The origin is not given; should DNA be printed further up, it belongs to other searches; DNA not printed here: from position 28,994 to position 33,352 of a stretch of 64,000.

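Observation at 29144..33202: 1352-aa membrane-anchored cytochrome c built from repeated class-I domains behind a ~250-aa coiled coil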

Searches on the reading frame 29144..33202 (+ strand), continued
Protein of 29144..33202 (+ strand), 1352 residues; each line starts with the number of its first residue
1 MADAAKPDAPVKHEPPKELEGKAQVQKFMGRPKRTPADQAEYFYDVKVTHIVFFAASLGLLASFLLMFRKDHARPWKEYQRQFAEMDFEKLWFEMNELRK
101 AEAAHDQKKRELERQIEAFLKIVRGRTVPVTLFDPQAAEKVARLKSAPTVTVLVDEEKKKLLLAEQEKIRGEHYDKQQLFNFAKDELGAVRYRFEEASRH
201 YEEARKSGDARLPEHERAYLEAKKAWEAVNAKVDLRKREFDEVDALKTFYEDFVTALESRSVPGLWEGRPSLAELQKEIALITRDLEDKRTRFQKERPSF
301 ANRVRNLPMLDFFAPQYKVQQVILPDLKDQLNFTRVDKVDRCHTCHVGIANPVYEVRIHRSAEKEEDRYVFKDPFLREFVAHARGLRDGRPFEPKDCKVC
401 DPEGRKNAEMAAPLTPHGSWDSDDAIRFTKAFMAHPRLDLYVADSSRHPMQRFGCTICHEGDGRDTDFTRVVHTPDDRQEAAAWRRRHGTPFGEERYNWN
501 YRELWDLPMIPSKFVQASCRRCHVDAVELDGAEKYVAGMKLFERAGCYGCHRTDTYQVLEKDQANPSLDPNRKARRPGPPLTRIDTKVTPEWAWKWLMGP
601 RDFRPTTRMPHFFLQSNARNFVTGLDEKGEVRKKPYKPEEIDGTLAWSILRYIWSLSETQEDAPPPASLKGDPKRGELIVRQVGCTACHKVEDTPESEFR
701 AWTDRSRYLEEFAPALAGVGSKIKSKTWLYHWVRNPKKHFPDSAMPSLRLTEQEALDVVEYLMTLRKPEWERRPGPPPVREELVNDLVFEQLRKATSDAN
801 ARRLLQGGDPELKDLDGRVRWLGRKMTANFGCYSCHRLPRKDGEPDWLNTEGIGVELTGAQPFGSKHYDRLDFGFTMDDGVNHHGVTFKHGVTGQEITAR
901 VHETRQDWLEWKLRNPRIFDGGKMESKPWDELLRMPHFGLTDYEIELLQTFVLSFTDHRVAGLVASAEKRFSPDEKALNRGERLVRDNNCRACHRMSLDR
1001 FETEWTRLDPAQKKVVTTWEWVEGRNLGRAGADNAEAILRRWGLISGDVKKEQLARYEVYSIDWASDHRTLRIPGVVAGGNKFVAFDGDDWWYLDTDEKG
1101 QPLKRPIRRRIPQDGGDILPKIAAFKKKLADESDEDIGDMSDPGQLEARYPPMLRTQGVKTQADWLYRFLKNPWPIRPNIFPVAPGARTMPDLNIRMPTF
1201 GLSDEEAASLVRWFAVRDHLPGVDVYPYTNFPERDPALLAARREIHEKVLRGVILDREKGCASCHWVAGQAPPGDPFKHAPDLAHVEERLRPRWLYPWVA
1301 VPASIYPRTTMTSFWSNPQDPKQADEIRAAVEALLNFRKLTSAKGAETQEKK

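Call 7: find_homologous_proteins(query=window:29144-33202:+)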
Query window:29144-33202:+ (1352 aa): 122 proteins with E <= 0.001 among 8000 candidates; the best 120 are listed.
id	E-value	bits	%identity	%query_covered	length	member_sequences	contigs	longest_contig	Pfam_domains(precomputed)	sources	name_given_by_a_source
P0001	0.0e+0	2985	92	99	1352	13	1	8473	PF02433.21,PF13442.12,PF00034.27,PF14522.12,PF22113.2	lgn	-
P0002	0.0e+0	2000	63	100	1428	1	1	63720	PF13435.12,PF13442.12,PF00034.27,PF14522.12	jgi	jgi:cytochrome c551/c552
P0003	0.0e+0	1973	62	99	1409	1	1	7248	PF13435.12,PF13442.12,PF00034.27,PF14522.12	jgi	-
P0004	0.0e+0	1840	60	99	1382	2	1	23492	PF14537.12,PF13435.12,PF02433.21,PF11845.14,PF13442.12,PF00034.27,PF14522.12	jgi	jgi:cytochrome c551/c552/cbb3-type cytochrome oxidase cytochrome c subunit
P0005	0.0e+0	1808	59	98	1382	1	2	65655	PF13442.12,PF00034.27,PF14522.12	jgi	jgi:cytochrome c551/c552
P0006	0.0e+0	1788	59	79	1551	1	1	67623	PF13442.12,PF00034.27,PF14522.12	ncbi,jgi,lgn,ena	-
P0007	0.0e+0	1771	58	80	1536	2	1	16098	PF00034.27,PF14522.12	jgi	jgi:mono/diheme cytochrome c family protein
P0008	0.0e+0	1761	58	100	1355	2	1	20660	PF13435.12,PF13442.12,PF00034.27,PF14522.12,PF22113.2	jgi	jgi:cytochrome c2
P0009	0.0e+0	1743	59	80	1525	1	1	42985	PF00034.27,PF14522.12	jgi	jgi:mono/diheme cytochrome c family protein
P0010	0.0e+0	1740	57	99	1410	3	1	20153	PF07627.17,PF02433.21,PF13442.12,PF00034.27,PF14522.12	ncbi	-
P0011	0.0e+0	1729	58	100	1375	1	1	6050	PF13435.12,PF02433.21,PF13442.12,PF00034.27,PF14522.12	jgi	jgi:cbb3-type cytochrome oxidase cytochrome c subunit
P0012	0.0e+0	1721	58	100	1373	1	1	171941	PF02433.21,PF13442.12,PF00034.27,PF14522.12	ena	-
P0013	0.0e+0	1715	58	100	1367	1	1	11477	PF02433.21,PF13442.12,PF00034.27,PF14522.12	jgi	jgi:cbb3-type cytochrome oxidase cytochrome c subunit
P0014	0.0e+0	1715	57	98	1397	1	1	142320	PF02433.21,PF13442.12,PF00034.27,PF14522.12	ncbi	-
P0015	0.0e+0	1709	57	100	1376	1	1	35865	PF02433.21,PF13442.12,PF00034.27,PF14522.12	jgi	jgi:cbb3-type cytochrome oxidase cytochrome c subunit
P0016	0.0e+0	1706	58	79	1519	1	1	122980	PF13442.12,PF00034.27,PF14522.12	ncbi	-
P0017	0.0e+0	1704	56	100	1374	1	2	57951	PF13435.12,PF02433.21,PF13442.12,PF00034.27,PF14522.12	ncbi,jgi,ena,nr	ncbi:MAG TPA: multiheme c-type cytochrome [Planctomycetota bacterium]|nr:multiheme c-type cytochrome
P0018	0.0e+0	1693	57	100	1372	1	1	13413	PF02433.21,PF13442.12,PF00034.27,PF14522.12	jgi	-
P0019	0.0e+0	1683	56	100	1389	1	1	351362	PF13435.12,PF02433.21,PF13442.12,PF00034.27,PF14522.12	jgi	jgi:cbb3-type cytochrome oxidase cytochrome c subunit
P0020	0.0e+0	1682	57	100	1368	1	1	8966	PF13435.12,PF02433.21,PF13442.12,PF00034.27,PF14522.12,PF22113.2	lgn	-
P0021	0.0e+0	1681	56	100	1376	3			PF02433.21,PF13442.12,PF00034.27,PF14522.12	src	-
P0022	0.0e+0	1681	56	99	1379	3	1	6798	PF13435.12,PF02433.21,PF13442.12,PF00034.27,PF14522.12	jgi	jgi:cbb3-type cytochrome oxidase cytochrome c subunit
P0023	0.0e+0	1679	56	100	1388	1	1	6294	PF02433.21,PF13442.12,PF00034.27,PF14522.12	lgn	-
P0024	0.0e+0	1668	56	100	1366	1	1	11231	PF13435.12,PF02433.21,PF13442.12,PF00034.27,PF14522.12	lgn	-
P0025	0.0e+0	1668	56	100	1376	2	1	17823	PF02433.21,PF13442.12,PF00034.27,PF14522.12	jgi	jgi:cbb3-type cytochrome oxidase cytochrome c subunit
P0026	0.0e+0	1662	56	100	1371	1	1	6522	PF13435.12,PF02433.21,PF13442.12,PF00034.27,PF14522.12,PF22113.2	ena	-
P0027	0.0e+0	1662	54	98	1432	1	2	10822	PF07627.17,PF02433.21,PF13442.12,PF00034.27,PF14522.12,PF22113.2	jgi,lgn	jgi:cbb3-type cytochrome oxidase cytochrome c subunit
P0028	0.0e+0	1662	57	79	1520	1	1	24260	PF02433.21,PF13442.12,PF00034.27,PF14522.12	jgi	jgi:cbb3-type cytochrome oxidase cytochrome c subunit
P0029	0.0e+0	1653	55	100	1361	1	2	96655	PF13435.12,PF02433.21,PF13442.12,PF00034.27,PF14522.12,PF22113.2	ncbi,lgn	-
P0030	0.0e+0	1650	54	98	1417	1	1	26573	PF13435.12,PF02433.21,PF13442.12,PF00034.27,PF14522.12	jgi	jgi:cbb3-type cytochrome oxidase cytochrome c subunit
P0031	0.0e+0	1649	56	99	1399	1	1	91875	PF02433.21,PF13442.12,PF00034.27,PF14522.12,PF22113.2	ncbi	-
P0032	0.0e+0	1645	55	100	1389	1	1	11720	PF13435.12,PF02433.21,PF13442.12,PF00034.27,PF14522.12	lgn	-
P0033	0.0e+0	1643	58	79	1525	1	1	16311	PF02433.21,PF13442.12,PF00034.27,PF14522.12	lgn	-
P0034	0.0e+0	1642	56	99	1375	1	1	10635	PF13435.12,PF02433.21,PF13442.12,PF00034.27,PF14522.12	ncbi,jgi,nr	ncbi:MAG TPA: multiheme c-type cytochrome [Planctomycetota bacterium]|nr:multiheme c-type cytochrome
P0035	0.0e+0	1639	55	99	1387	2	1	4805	PF02433.21,PF13442.12,PF00034.27,PF14522.12,PF22113.2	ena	-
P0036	0.0e+0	1637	56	99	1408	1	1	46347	PF02433.21,PF13442.12,PF00034.27,PF14522.12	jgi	jgi:mono/diheme cytochrome c family protein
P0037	0.0e+0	1628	55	99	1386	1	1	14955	PF02433.21,PF13442.12,PF00034.27,PF14522.12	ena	-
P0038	0.0e+0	1614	56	79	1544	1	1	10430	PF13442.12,PF00034.27,PF14522.12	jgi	jgi:cbb3-type cytochrome oxidase cytochrome c subunit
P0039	0.0e+0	1611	55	99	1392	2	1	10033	PF02433.21,PF13442.12,PF00034.27,PF14522.12,PF22113.2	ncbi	-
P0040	0.0e+0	1603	57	79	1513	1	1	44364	PF02433.21,PF13442.12,PF00034.27,PF14522.12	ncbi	ncbi:MAG TPA: c-type cytochrome [Planctomycetota bacterium]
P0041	0.0e+0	1594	55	99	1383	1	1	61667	PF13435.12,PF02433.21,PF13442.12,PF00034.27,PF14522.12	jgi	jgi:cbb3-type cytochrome oxidase cytochrome c subunit/cytochrome c551/c552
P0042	0.0e+0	1591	54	99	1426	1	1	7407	PF13435.12,PF02433.21,PF13442.12,PF00034.27,PF14522.12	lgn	-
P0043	0.0e+0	1590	61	80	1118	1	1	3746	PF02433.21,PF13442.12,PF00034.27,PF14522.12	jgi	jgi:mono/diheme cytochrome c family protein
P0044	0.0e+0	1579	55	79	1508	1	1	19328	PF02433.21,PF00034.27,PF14522.12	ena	-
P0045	0.0e+0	1567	55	79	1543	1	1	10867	PF02433.21,PF13442.12,PF00034.27,PF14522.12,PF22113.2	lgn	-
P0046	0.0e+0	1517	55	91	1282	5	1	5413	PF02433.21,PF13442.12,PF00034.27,PF14522.12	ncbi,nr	ncbi:MAG TPA: multiheme c-type cytochrome, partial [Planctomycetota bacterium]|nr:multiheme c-type c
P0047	0.0e+0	1308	55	79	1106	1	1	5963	PF13435.12,PF02433.21,PF13442.12,PF00034.27,PF14522.12,PF22113.2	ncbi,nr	ncbi:MAG TPA: c-type cytochrome, partial [Planctomycetota bacterium]|nr:c-type cytochrome [Planctomy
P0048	0.0e+0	1248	58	71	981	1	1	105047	PF00034.27,PF14522.12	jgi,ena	-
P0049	0.0e+0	1148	57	67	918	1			PF00034.27,PF14522.12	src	-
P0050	0.0e+0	1137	43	99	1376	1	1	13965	PF13442.12,PF00034.27,PF14522.12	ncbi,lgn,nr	ncbi:MAG: c-type cytochrome [Planctomycetes bacterium]|nr:c-type cytochrome [Planctomycetota bacteri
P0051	0.0e+0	1110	44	87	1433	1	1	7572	PF13442.12,PF00034.27,PF14522.12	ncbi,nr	ncbi:MAG: c-type cytochrome [Planctomycetes bacterium]|nr:c-type cytochrome [Planctomycetota bacteri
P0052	0.0e+0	1084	42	99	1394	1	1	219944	PF13442.12,PF00034.27,PF14522.12,PF22113.2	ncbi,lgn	-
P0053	0.0e+0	1083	42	99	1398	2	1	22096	PF02433.21,PF13442.12,PF00034.27,PF14522.12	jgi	jgi:cytochrome c551/c552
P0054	0.0e+0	1080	42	99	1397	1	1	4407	PF13442.12,PF00034.27,PF14522.12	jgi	jgi:mono/diheme cytochrome c family protein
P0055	0.0e+0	1074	42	98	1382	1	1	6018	PF13442.12,PF00034.27,PF14522.12,PF22113.2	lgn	-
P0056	0.0e+0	1066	41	99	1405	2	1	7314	PF13442.12,PF00034.27,PF14522.12,PF22113.2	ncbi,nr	ncbi:MAG TPA: c-type cytochrome [Planctomycetota bacterium]|nr:c-type cytochrome [Planctomycetota ba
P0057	0.0e+0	1053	41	99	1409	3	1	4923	PF13442.12,PF00034.27,PF14522.12,PF22113.2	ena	-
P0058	0.0e+0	1053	39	99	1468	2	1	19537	PF02433.21,PF13442.12,PF00034.27,PF14522.12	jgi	-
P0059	0.0e+0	1050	41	99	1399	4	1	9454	PF13442.12,PF00034.27,PF14522.12,PF22113.2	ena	-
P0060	0.0e+0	1042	41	100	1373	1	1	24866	PF13442.12,PF00034.27,PF14522.12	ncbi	-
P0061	0.0e+0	1041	41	100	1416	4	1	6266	PF13442.12,PF00034.27,PF14522.12,PF22113.2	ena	-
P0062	2.0e-286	971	42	90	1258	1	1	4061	PF13442.12,PF00034.27,PF14522.12,PF22113.2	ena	-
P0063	1.8e-257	875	39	98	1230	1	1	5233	PF13442.12,PF00034.27,PF14522.12,PF22113.2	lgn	-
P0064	2.0e-254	865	39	98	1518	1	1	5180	PF13442.12,PF00034.27,PF14522.12,PF22113.2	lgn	-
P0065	1.8e-242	826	37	97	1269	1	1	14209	PF13442.12,PF00034.27,PF14522.12,PF22113.2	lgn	-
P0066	1.3e-124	435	37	42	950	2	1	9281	PF14537.12,PF02433.21,PF13442.12,PF00034.27,PF14522.12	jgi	-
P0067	5.5e-123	430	37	42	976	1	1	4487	PF02433.21,PF13442.12,PF00034.27,PF14522.12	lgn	-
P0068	2.7e-121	424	31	67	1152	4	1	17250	PF02433.21,PF13442.12,PF00034.27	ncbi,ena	-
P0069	2.1e-118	415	31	71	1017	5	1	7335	PF13435.12,PF02433.21,PF13442.12,PF00034.27,PF22113.2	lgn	-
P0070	9.5e-117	409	35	42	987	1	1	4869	PF02433.21,PF13442.12,PF00034.27,PF14522.12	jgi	jgi:cbb3-type cytochrome oxidase cytochrome c subunit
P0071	8.0e-116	406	28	71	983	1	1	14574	PF02433.21,PF13442.12,PF00034.27,PF14522.12,PF22113.2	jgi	jgi:cbb3-type cytochrome oxidase cytochrome c subunit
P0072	3.5e-115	404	38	27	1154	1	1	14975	PF02433.21,PF13442.12,PF00034.27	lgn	-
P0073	8.7e-109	383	35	42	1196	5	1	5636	PF14537.12,PF02433.21,PF13442.12,PF00034.27,PF22113.2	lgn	-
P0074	1.5e-102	362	29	71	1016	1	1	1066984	PF02433.21,PF13442.12,PF00034.27,PF14522.12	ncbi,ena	-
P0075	2.7e-102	361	28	96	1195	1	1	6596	PF02433.21,PF13442.12,PF00034.27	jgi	jgi:cytochrome c2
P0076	1.0e-100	356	33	42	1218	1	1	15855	PF09699.16,PF02433.21,PF13442.12,PF00034.27,PF22113.2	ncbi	-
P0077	2.3e-97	345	33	42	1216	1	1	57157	PF02433.21,PF13442.12,PF00034.27,PF14522.12,PF22113.2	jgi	jgi:cbb3-type cytochrome oxidase cytochrome c subunit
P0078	1.4e-94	336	34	42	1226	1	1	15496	PF09699.16,PF02433.21,PF13442.12,PF00034.27,PF14522.12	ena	-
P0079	1.8e-89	319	28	32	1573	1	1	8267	PF13180.13,PF13442.12,PF00034.27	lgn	-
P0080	2.3e-89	318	29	89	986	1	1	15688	PF02433.21,PF13442.12,PF00034.27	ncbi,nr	ncbi:MAG: c-type cytochrome, partial [Planctomycetes bacterium]|nr:c-type cytochrome [Planctomycetot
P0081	3.5e-85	305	26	57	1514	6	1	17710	PF13180.13,PF13442.12,PF00034.27,PF14522.12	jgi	jgi:cytochrome c2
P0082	2.5e-84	302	26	64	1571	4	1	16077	PF17820.8,PF00034.27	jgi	jgi:cytochrome c551/c552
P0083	2.4e-83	299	27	56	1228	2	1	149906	PF02433.21,PF13442.12,PF00034.27,PF14522.12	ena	-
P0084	2.6e-82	295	28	57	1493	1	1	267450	PF13442.12,PF00034.27,PF14522.12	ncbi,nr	ncbi:MAG: c-type cytochrome [Pirellulales bacterium]|nr:c-type cytochrome [Pirellulales bacterium]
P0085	2.8e-81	292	26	54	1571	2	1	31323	PF00034.27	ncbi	-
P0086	5.9e-81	291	29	41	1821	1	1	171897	PF13442.12,PF00034.27,PF14522.12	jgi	-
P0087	1.6e-80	289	28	38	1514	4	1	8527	PF17820.8,PF13180.13,PF00034.27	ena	-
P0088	2.8e-80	288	26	57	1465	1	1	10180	PF17820.8,PF11845.14,PF13442.12,PF00034.27,PF14522.12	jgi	jgi:cytochrome c2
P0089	1.3e-77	280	26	66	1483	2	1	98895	PF13180.13,PF13442.12,PF00034.27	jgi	jgi:mono/diheme cytochrome c family protein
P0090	1.4e-76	276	27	57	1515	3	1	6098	PF17820.8,PF13442.12,PF00034.27,PF14522.12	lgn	-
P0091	1.5e-76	276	26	77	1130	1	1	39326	PF02433.21,PF13442.12,PF00034.27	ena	-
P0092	3.4e-76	275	33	37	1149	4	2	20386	PF13435.12,PF13442.12,PF00034.27,PF14522.12,PF22113.2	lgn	-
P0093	4.1e-76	275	26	40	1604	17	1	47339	PF17820.8,PF02433.21,PF11845.14,PF13442.12,PF00034.27,PF22113.2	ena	-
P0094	8.5e-76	274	26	56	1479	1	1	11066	PF14537.12,PF02433.21,PF13442.12,PF00034.27,PF14522.12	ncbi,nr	ncbi:MAG TPA: hypothetical protein VG713_11330 [Pirellulales bacterium]|nr:hypothetical protein [Pir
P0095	1.1e-75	273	24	66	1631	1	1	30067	PF02433.21,PF13442.12,PF00034.27,PF14522.12,PF22113.2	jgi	jgi:cytochrome c2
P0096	1.3e-72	263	27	32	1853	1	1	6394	PF13442.12,PF00034.27,PF14522.12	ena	-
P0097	1.6e-70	256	25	41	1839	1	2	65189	PF11845.14,PF13442.12,PF00034.27,PF14522.12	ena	-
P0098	3.5e-70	255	26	57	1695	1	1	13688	PF13442.12,PF00034.27,PF14522.12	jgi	jgi:mono/diheme cytochrome c family protein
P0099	5.0e-70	254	24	43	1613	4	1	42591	PF17820.8,PF02433.21,PF13442.12,PF00034.27,PF14522.12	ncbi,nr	ncbi:MAG: hypothetical protein VX876_02350 [Planctomycetota bacterium]|nr:hypothetical protein [Plan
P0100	2.2e-69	252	26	68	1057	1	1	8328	PF07627.17,PF13442.12,PF00034.27,PF14522.12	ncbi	ncbi:MAG: hypothetical protein ACOY3P_18255 [Planctomycetota bacterium]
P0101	3.6e-69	252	27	43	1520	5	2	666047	PF02433.21,PF13442.12,PF00034.27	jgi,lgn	jgi:mono/diheme cytochrome c family protein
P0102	4.6e-69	251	27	58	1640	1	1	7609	PF13442.12,PF00034.27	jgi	jgi:mono/diheme cytochrome c family protein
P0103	1.3e-68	250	41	9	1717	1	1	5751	PF00034.27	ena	-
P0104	2.5e-68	249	26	57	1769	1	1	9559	PF00034.27,PF14522.12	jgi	-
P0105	1.1e-67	247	29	32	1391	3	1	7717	PF13442.12,PF00034.27,PF14522.12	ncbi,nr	ncbi:MAG TPA: hypothetical protein VMM76_15985, partial [Pirellulaceae bacterium]|nr:hypothetical pr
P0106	8.2e-67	244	28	42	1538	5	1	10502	PF13442.12,PF00034.27,PF14522.12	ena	-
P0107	1.4e-66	243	25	66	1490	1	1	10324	PF02433.21,PF13442.12,PF00034.27,PF14522.12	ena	-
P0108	2.2e-66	242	25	43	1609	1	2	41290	PF17820.8,PF02433.21,PF13442.12,PF00034.27,PF14522.12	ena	-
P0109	2.6e-66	242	25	43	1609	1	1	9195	PF17820.8,PF02433.21,PF13442.12,PF00034.27,PF14522.12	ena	-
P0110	2.8e-66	242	25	43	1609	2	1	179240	PF17820.8,PF02433.21,PF13442.12,PF00034.27,PF14522.12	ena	-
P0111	2.8e-66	242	25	43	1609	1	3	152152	PF17820.8,PF02433.21,PF13442.12,PF00034.27,PF14522.12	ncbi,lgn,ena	-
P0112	3.1e-66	242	26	32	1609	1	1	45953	PF17820.8,PF02433.21,PF13442.12,PF00034.27,PF14522.12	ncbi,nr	ncbi:MAG: c-type cytochrome [Pirellulales bacterium]|nr:c-type cytochrome [Pirellulales bacterium]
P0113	7.6e-66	241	25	41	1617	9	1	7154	PF00034.27,PF14522.12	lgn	-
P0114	1.5e-65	240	27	30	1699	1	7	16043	PF13180.13,PF13442.12,PF00034.27,PF14522.12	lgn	-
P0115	7.4e-65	237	25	66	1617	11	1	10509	PF00034.27,PF14522.12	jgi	jgi:hypothetical protein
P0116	1.1e-64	237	24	66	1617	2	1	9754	PF00034.27,PF14522.12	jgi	-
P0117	1.4e-63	233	24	55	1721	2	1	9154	PF13442.12,PF00034.27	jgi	jgi:cytochrome c551/c552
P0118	2.1e-63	232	38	11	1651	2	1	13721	PF13442.12,PF00034.27,PF14522.12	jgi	jgi:cytochrome c551/c552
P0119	1.8e-62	229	25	57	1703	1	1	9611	PF11845.14,PF00034.27,PF14522.12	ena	-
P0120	1.0e-61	227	27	42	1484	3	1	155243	PF13442.12,PF00034.27,PF14522.12,PF22113.2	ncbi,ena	-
